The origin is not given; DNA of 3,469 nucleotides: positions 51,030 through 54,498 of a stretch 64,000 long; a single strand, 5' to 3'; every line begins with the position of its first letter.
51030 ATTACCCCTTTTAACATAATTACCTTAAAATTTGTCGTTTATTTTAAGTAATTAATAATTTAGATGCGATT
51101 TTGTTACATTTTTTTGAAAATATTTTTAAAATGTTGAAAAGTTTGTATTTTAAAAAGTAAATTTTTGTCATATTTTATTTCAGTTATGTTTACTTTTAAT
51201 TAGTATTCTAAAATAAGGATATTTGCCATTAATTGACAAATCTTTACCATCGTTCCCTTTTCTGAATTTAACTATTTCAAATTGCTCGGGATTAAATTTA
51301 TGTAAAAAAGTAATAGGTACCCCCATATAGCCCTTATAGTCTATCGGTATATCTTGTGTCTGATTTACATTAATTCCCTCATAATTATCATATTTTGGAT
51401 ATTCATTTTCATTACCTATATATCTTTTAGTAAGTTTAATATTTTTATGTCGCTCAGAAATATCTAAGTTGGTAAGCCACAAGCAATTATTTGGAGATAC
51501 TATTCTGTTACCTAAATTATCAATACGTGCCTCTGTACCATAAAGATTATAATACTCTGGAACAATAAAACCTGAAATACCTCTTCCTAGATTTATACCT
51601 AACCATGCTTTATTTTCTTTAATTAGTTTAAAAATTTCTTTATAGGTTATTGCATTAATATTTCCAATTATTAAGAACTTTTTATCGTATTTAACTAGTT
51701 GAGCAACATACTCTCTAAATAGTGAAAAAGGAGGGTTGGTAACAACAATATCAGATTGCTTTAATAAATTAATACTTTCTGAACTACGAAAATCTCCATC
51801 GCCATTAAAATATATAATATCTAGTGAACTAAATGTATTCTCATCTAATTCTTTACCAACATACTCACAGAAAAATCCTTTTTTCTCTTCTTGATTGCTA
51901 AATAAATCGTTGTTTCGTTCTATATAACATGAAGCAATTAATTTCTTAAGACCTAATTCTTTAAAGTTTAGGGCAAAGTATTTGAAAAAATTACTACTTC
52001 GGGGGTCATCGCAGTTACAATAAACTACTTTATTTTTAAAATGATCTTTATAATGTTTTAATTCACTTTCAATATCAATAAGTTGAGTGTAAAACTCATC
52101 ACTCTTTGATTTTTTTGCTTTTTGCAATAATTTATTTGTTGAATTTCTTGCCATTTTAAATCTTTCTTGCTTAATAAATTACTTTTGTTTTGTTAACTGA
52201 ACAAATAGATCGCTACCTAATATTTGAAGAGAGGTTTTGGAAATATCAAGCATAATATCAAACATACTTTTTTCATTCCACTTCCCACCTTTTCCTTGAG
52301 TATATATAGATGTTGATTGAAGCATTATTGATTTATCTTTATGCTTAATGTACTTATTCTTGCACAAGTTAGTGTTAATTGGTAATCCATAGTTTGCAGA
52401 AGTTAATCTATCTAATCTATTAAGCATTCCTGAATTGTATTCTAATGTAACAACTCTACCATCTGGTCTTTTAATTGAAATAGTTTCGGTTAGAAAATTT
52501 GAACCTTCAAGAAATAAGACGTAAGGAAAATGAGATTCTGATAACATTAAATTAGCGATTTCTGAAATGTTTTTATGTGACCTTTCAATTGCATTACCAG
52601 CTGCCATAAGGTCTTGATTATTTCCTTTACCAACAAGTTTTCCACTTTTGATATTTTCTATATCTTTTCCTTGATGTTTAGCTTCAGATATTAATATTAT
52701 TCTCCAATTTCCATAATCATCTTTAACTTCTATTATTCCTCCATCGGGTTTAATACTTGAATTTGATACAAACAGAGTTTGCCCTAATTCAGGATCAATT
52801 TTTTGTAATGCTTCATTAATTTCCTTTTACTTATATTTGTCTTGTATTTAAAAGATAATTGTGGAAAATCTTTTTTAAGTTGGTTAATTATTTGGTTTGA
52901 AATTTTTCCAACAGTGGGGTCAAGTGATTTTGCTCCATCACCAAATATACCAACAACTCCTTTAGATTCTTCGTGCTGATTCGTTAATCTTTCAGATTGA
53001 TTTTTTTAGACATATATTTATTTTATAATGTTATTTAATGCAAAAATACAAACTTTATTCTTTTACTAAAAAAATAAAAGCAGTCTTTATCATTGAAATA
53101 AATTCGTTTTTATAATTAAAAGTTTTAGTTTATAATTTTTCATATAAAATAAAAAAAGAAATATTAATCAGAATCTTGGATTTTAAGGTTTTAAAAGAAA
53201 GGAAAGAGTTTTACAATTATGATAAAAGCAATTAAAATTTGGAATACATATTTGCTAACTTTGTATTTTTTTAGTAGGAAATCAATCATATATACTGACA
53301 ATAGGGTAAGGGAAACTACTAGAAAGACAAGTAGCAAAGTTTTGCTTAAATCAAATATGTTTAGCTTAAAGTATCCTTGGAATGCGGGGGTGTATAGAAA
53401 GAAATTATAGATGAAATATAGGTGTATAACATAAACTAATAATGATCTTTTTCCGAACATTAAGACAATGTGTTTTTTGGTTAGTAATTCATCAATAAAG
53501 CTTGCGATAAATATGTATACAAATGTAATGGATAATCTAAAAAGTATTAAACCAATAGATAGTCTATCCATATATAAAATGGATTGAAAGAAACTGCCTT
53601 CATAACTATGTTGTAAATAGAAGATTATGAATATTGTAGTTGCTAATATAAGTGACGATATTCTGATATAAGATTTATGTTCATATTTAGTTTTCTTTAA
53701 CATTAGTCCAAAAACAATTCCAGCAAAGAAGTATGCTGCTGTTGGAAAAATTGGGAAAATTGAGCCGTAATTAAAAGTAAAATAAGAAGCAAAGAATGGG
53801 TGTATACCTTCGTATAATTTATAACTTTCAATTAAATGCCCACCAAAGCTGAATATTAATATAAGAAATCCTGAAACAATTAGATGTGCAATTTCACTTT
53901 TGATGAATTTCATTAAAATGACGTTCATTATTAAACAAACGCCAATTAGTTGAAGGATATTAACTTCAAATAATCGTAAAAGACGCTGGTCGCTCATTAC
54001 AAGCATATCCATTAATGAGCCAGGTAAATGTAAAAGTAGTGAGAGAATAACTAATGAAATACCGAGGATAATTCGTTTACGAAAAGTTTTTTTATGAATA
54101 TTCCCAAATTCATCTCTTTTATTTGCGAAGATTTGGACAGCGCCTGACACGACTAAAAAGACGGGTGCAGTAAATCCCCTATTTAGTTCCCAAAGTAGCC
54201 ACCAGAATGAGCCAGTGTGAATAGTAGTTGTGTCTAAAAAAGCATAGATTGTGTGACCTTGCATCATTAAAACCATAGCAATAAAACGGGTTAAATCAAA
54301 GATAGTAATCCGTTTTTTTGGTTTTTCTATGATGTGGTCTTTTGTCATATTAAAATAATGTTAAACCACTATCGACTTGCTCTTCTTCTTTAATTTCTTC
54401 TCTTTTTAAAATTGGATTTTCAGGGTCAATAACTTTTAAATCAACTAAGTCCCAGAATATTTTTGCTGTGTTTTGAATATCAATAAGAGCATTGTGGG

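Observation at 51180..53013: EcoRI-like R-M locus with an intact methyltransferase and a doubly frameshifted endonuclease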

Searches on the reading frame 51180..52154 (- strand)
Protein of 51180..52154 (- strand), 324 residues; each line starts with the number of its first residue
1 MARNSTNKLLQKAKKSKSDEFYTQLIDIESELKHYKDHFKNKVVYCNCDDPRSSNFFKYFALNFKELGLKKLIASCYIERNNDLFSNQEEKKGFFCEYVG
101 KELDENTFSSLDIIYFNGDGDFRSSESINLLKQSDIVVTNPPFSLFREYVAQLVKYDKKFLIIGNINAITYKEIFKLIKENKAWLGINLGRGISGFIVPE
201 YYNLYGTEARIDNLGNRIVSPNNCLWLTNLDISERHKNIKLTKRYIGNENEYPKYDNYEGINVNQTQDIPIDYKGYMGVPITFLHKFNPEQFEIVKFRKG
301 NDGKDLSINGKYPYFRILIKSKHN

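Call 6: search_solved_structures(query=window:51180-52154:-, show_alignments=1)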
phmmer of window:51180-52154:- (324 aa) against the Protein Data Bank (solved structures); distinct sequences matched with E-value up to 0.001: 0.

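Call 7: search_protein_families(library=pfam, proteins=[window:51180-52154:-])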
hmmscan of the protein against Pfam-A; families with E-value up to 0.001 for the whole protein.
window:51180-52154:- (324 aa): 1 family
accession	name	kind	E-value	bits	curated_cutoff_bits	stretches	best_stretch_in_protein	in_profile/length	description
PF13651.11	EcoRI_methylase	-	5.6e-133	444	26.4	1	10-302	2-305/345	Adenine-specific methyltransferase EcoRI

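Call 8: find_encoding_contigs(protein=window:51180-52154:-, flank=6000, max_places=10)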
Protein window:51180-52154:- (324 aa): 3 contigs read that carry it; 2 places shown.
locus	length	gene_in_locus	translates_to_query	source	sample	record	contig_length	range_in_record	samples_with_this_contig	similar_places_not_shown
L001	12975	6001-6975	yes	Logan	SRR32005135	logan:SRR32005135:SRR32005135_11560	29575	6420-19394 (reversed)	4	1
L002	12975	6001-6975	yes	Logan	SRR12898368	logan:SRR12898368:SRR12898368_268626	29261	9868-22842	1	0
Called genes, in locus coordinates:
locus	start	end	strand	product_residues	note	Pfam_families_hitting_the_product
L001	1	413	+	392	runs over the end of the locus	PF03702:AnmK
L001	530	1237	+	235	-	PF04405:ScdA_N, PF01814:Hemerythrin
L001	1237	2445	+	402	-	-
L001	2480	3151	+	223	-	PF13620:CarboxypepD_reg (weak)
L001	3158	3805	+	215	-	PF00929:RNase_T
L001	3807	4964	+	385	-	PF07786:HGSNAT_cat, PF01757:Acyl_transf_3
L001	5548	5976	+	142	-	PF02963:EcoRI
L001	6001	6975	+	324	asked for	PF13651:EcoRI_methylase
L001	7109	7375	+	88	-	-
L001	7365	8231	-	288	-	-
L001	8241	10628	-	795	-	PF13620:CarboxypepD_reg (weak), PF13715:CarbopepD_reg_2, PF07715:Plug, PF00593:TonB_dep_Rec_b-barrel, PF25183:OMP_b-brl_4 (faint)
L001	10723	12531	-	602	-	PF11028:TMEM260_N, PF28495:TMEM260_2 (faint)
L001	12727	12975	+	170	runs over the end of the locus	PF04390:LptE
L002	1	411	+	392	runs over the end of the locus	PF03702:AnmK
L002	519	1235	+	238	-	PF04405:ScdA_N, PF01814:Hemerythrin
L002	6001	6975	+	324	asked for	PF13651:EcoRI_methylase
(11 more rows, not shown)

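Call 13: find_related_loci(query=window:51180-52154:-, collection=genome_contigs, flank=4000)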
Query window:51180-52154:- (324 aa) in genome_contigs; peptide patterns used: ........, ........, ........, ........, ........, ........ (x = any residue, [..] = any of these).
600 stretches matched a pattern (row limit reached: there are more); 545 encode a relative of the query (tblastn E <= 1e-3); the best 80 are kept; 80 distinct loci.
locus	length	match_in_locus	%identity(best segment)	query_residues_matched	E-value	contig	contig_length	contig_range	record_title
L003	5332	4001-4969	82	1-323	0e+0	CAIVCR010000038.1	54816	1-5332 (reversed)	MAG: uncultured Bacteroidia bacterium isolate YR4_bin-0611 genome assembly, contig: bin-0611:038/130, whole genome shotg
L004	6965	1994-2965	81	1-324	1e-180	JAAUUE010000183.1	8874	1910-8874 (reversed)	MAG: Coleofasciculaceae cyanobacterium SM2_1_6 NODE_2287_length_8874_cov_4.166686, whole genome shotgun sequence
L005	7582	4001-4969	80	1-323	5e-180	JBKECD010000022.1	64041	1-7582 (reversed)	MAG: Mangrovibacterium sp. isolate VLC_055 c_000002239218, whole genome shotgun sequence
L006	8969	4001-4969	82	1-323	2e-179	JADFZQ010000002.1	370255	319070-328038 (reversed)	MAG: Desulfamplus sp. isolate nJC1bin9 nJC1_bin9_NODE_2_length_370255_cov_48.985643, whole genome shotgun sequence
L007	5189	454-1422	82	1-323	0e+0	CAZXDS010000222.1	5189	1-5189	MAG TPA_asm: uncultured Melioribacteraceae bacterium isolate SRP128015_co1_473 genome assembly, contig: NODE_28804_lengt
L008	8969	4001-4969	82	1-323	3e-179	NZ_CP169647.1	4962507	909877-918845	Microcystis sp. BLCC-F210 chromosome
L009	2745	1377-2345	82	1-323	0e+0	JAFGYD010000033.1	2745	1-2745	MAG: Spirochaetales bacterium isolate ZodW_Metabat.93 k87_1056155, whole genome shotgun sequence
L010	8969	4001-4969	80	1-323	1e-178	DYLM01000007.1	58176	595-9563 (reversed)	MAG TPA_asm: Chloroherpeton thalassium isolate SulCav_AS07-7_33_25 SulCav_AS07_7_429_length_58176_cov_14_562292, whole g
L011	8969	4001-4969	81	1-323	2e-178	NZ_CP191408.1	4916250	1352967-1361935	Microcystis ichthyoblabe FBCC-A1114 chromosome, complete genome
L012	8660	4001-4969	81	1-323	1e-178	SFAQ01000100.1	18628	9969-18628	MAG: Microcystis wesenbergii Mw_QC_B_20070930_S4 S4_100, whole genome shotgun sequence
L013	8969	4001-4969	81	1-323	6e-178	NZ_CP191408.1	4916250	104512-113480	Microcystis ichthyoblabe FBCC-A1114 chromosome, complete genome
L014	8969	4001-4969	81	1-323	7e-178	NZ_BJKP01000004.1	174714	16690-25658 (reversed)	Microcystis aeruginosa NIES-4325 contig_4, whole genome shotgun sequence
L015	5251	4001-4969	81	1-323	7e-179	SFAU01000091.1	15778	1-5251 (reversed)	MAG: Microcystis novacekii Mn_MB_F_20050700_S1 S1_91, whole genome shotgun sequence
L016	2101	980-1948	81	1-323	0e+0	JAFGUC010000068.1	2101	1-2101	MAG: Candidatus Woesearchaeota archaeon isolate ZodW_maxbin.125 k87_19281638, whole genome shotgun sequence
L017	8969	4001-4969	81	1-323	2e-177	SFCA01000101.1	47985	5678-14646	MAG: Microcystis aeruginosa Ma_QC_C_20070703_M131 M131_101, whole genome shotgun sequence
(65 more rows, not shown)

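Call 14: search_dna_similar(query=window:51180-52154:-, collection=plasmids, mode=protein, max_rows=15)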
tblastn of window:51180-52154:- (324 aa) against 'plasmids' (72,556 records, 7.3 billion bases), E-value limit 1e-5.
Records with a match: 79; places in all: 85; records where one place covers at least 80% of the query: 64.
Best place of each record, by identity: 60-80% 23; <60% 56.
By first word of the organism name: Enterococcus 12; Lactiplantibacillus 9; Escherichia 6; Raoultella 4; Klebsiella 3; Leuconostoc 3; Rhodococcus 3; Variovorax 3; Apilactobacillus 3; Gordonia 2; and 25 more.
By predicted mobility (MOB-suite, as given by PLSDB): non-mobilizable 34; mobilizable 31; conjugative 14.
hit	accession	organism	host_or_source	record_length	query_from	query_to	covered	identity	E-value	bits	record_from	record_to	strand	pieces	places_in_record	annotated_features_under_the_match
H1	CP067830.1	Klebsiella pneumoniae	Homo sapiens,urine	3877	1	323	100%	76.5%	2e-167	505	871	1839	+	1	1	adenine-specific methyltransferase EcoRI family protein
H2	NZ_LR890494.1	Klebsiella pneumoniae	Homo sapiens,urine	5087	1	323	100%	73.1%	1e-152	473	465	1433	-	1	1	adenine-specific methyltransferase EcoRI family protein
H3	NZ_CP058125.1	Klebsiella michiganensis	culture,Freshwater sample from upstream ...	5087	1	323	100%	73.1%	1e-152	473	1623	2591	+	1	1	adenine-specific methyltransferase EcoRI family protein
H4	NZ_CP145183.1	Raoultella ornithinolytica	Hospital waste water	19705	1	323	100%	73.1%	2e-150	473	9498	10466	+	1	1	adenine-specific methyltransferase EcoRI family protein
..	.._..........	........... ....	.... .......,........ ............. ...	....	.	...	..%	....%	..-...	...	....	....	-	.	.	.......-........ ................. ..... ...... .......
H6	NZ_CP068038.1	Escherichia coli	swine,intestinal tract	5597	1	322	99%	72.4%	1e-156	487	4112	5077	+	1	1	adenine-specific methyltransferase EcoRI family protein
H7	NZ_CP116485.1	Escherichia coli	Homo sapiens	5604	1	322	99%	72.4%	1e-156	487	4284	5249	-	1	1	adenine-specific methyltransferase EcoRI family protein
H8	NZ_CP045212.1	Escherichia coli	Ground beef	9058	1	322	99%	72.4%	6e-155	487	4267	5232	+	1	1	adenine-specific methyltransferase EcoRI family protein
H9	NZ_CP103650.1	Escherichia coli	Homo sapiens,blood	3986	1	322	99%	72.4%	4e-160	486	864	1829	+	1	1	adenine-specific methyltransferase EcoRI family protein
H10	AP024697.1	Escherichia coli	Homo sapiens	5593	1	322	99%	72.0%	2e-156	486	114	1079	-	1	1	putative adenine-specific methylase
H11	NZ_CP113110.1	Staphylococcus rostri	Sus scrofa,Anus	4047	1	322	99%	69.8%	4e-152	466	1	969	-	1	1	none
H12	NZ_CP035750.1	Leuconostoc mesenteroides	cell culture,food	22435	1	322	99%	65.1%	1e-137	437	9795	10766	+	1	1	adenine-specific methyltransferase EcoRI family protein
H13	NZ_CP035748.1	Leuconostoc mesenteroides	cell culture,food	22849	1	322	99%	65.1%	1e-137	437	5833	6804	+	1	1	adenine-specific methyltransferase EcoRI family protein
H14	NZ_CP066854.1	Rhodococcus pyridinivorans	WHOLE ORGANISM,activated sludge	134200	9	322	97%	60.2%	8e-121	389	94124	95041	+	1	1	adenine-specific methyltransferase EcoRI family protein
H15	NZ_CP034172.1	Chryseobacterium taklimakanense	Homo sapiens,Blood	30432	4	310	93%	56.4%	5e-77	314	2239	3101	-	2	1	none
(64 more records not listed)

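Call 15: list_cluster_members(proteins=[window:51180-52154:-, window:47527-49914:+, window:53191-54348:-, window:54350-54997:-, window:52179-52607:-, window:50780-51046:-])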
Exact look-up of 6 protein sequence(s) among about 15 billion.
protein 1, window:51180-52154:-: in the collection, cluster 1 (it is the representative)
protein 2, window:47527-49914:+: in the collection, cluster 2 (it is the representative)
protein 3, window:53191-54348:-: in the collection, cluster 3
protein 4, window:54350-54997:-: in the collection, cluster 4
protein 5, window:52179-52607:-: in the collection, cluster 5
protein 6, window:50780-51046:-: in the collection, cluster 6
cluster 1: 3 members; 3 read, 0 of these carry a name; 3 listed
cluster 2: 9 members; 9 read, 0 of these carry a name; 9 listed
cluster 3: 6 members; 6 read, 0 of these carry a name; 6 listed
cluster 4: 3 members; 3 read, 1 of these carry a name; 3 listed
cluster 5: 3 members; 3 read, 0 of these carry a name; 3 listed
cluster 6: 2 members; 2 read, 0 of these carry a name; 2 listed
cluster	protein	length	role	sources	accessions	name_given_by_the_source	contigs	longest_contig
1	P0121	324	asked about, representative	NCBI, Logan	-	-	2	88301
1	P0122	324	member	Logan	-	-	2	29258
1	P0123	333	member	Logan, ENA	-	-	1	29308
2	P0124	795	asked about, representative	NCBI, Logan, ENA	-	-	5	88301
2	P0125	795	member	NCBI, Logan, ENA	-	-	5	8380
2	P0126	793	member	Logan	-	-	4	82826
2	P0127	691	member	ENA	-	-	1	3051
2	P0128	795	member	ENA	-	-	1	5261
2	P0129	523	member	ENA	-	-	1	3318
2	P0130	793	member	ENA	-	-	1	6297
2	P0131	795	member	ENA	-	-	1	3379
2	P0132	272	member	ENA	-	-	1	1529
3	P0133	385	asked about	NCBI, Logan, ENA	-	-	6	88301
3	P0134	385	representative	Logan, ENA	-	-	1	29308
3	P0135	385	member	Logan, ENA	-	-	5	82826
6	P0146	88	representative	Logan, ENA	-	-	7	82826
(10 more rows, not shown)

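Call 18: find_encoding_contigs(protein=P0146, flank=6000, max_places=10)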
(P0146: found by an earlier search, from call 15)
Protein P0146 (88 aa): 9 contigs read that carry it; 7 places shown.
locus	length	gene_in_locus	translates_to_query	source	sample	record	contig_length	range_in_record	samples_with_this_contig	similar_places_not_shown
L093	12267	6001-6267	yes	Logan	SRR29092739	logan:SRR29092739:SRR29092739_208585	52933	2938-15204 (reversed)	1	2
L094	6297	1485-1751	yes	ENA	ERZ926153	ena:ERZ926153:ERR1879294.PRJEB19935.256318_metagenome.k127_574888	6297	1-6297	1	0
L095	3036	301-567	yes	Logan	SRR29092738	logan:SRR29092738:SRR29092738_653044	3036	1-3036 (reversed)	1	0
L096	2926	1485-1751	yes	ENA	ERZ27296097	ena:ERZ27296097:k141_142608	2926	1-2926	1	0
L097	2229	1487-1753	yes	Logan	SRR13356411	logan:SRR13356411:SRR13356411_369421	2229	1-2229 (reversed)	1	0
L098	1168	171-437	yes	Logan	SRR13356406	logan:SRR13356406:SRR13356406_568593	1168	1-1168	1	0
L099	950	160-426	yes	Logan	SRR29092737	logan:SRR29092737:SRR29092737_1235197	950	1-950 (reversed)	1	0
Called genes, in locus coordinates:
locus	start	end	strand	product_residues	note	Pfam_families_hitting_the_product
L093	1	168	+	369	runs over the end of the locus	PF01926:MMR_HSR1, PF02421:FeoB_N (weak), PF06071:YchF-GTPase_C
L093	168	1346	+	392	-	PF03702:AnmK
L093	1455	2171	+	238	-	PF04405:ScdA_N, PF01814:Hemerythrin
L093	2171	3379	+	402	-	-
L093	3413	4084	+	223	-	PF13620:CarboxypepD_reg (weak)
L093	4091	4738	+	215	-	PF00929:RNase_T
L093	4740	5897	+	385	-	PF07786:HGSNAT_cat, PF01757:Acyl_transf_3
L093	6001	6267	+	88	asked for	-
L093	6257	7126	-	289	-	PF14054:DUF4249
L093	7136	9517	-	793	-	PF13620:CarboxypepD_reg (weak), PF13715:CarbopepD_reg_2, PF07715:Plug, PF00593:TonB_dep_Rec_b-barrel, PF25183:OMP_b-brl_4 (faint)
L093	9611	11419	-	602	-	PF11028:TMEM260_N, PF28495:TMEM260_2 (faint)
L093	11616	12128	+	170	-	PF04390:LptE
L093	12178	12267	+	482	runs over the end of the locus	PF13506:Glyco_transf_21, PF00535:Glycos_transf_2, PF13641:Glyco_tranf_2_3, PF13632:Glyco_trans_2_3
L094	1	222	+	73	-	?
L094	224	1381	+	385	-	PF07786:HGSNAT_cat, PF01757:Acyl_transf_3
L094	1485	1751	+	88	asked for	-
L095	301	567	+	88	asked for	-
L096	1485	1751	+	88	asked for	-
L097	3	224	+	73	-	?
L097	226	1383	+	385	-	PF07786:HGSNAT_cat, PF01757:Acyl_transf_3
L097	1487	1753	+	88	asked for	-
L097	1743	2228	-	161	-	?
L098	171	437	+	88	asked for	-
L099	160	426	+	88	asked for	-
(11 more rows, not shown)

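Call 45: search_protein_families(library=padloc, proteins=[window:51180-52154:-], max_evalue=0.00001)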
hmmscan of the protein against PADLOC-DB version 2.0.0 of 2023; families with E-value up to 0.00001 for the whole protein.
window:51180-52154:- (324 aa): 1 family
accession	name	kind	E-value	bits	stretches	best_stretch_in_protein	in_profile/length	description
PDLC03297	MTase_II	-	1.5e-153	509.1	1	1-323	1-329/332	Type II methyltransferase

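Call 47: get_annotated_region(hit=H5, flank=1500)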
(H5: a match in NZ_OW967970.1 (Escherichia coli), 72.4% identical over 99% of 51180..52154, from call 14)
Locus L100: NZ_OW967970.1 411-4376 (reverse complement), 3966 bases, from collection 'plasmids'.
description: Escherichia coli isolate 648 plasmid P4, complete sequence
organism: Escherichia coli (NCBI taxid 562)
taxonomy: Bacteria; Pseudomonadota; Gammaproteobacteria; Enterobacterales; Enterobacteriaceae; Escherichia; Escherichia coli
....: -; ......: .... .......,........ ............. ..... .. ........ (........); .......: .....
typing (MOB-suite, as given by PLSDB): mobilizable; replicon rep_cluster_2350; relaxase MOBP,MOBP
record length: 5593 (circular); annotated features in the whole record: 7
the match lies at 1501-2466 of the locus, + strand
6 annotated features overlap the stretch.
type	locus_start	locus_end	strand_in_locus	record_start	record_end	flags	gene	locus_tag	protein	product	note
CDS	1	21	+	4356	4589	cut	-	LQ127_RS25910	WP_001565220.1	MbeD family mobilization/exclusion protein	-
CDS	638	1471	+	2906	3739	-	-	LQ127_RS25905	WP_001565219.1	type-2 restriction enzyme EcoRI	-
CDS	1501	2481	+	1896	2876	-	-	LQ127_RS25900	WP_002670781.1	adenine-specific methyltransferase EcoRI family protein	-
CDS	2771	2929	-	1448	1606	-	-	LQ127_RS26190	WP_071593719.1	replication initiation protein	-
CDS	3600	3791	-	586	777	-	-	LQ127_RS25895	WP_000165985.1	Rop family plasmid primer RNA-binding protein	-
CDS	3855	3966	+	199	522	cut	-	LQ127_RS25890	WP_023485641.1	MobC family plasmid mobilization relaxosome protein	-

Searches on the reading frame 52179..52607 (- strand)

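Call 45: search_protein_families(library=padloc, proteins=[window:52179-52607:-], max_evalue=0.00001)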
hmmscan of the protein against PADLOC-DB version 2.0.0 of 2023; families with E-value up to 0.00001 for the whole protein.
window:52179-52607:- (142 aa): 1 family
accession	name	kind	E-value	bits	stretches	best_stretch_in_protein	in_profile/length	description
PDLC03551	REase_II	-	1.7e-72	242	1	1-140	143-282/283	Type II restriction enzyme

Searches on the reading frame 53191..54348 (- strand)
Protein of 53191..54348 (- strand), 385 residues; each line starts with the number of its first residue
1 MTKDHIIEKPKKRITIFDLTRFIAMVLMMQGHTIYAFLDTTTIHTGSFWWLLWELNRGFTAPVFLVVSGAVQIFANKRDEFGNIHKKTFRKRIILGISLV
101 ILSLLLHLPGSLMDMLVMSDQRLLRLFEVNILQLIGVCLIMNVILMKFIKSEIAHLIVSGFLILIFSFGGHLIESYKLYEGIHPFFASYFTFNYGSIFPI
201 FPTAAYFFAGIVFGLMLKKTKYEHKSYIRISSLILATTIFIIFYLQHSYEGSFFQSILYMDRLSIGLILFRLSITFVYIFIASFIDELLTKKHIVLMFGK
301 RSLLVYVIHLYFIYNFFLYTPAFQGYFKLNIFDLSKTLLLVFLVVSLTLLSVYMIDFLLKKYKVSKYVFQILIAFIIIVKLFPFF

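Call 7: search_protein_families(library=pfam, proteins=[window:53191-54348:-])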
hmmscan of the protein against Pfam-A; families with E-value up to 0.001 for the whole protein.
window:53191-54348:- (385 aa): 2 families
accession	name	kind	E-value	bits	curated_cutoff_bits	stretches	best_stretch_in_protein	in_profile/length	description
PF01757.29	Acyl_transf_3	-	3.1e-13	49.9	31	1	17-353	4-322/326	Acyltransferase domain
PF07786.18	HGSNAT_cat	-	3.5e-11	43.5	22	1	13-247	1-220/222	Heparan-alpha-glucosaminide N-acetyltransferase, catalytic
